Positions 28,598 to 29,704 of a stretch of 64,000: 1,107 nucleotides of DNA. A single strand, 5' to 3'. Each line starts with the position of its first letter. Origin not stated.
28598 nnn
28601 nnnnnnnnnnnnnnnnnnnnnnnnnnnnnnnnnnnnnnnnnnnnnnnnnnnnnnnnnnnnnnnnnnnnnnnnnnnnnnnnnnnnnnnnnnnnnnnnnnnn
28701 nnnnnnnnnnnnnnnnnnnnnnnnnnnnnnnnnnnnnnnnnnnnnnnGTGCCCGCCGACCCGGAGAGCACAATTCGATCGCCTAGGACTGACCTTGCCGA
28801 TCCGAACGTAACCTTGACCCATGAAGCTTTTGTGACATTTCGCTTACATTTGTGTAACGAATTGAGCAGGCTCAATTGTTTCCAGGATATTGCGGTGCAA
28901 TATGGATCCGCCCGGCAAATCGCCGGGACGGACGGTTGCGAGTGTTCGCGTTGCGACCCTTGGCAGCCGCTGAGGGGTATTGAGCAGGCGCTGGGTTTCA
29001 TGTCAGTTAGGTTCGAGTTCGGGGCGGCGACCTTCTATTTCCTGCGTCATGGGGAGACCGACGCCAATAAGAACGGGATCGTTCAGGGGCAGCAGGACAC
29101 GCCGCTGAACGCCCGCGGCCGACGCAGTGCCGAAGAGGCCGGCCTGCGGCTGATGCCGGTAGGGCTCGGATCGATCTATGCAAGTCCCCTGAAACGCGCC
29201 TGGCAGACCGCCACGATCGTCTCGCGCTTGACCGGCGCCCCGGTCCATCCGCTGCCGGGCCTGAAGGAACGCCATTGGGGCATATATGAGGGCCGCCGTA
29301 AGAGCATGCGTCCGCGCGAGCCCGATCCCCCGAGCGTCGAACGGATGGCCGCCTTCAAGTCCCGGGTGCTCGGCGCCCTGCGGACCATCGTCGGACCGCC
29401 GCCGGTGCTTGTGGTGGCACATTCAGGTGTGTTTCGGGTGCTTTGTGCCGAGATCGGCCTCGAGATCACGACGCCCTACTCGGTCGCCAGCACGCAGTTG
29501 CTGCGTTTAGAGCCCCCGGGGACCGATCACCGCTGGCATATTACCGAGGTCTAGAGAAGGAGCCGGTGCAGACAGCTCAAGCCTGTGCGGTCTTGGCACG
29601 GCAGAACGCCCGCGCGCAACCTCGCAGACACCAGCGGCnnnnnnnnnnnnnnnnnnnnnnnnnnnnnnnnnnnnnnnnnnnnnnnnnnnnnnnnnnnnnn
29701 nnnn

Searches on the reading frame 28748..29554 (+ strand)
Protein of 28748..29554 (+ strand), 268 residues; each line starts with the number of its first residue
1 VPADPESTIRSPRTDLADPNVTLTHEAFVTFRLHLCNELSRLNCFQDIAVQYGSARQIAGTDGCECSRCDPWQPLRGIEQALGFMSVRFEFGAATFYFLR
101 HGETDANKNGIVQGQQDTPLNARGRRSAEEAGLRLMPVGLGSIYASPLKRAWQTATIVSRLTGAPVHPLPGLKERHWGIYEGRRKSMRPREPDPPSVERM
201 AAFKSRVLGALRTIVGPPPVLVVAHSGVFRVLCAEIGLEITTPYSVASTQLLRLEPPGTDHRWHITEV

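Call 13: search_protein_families(library=pfam, proteins=[window:28748-29554:+])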
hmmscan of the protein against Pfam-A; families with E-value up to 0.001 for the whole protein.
window:28748-29554:+ (268 aa): 1 family
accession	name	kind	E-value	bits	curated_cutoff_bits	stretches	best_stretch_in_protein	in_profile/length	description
PF00300.27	His_Phos_1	-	4.1e-37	128.2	21.7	1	96-240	1-163/194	Histidine phosphatase superfamily (branch 1)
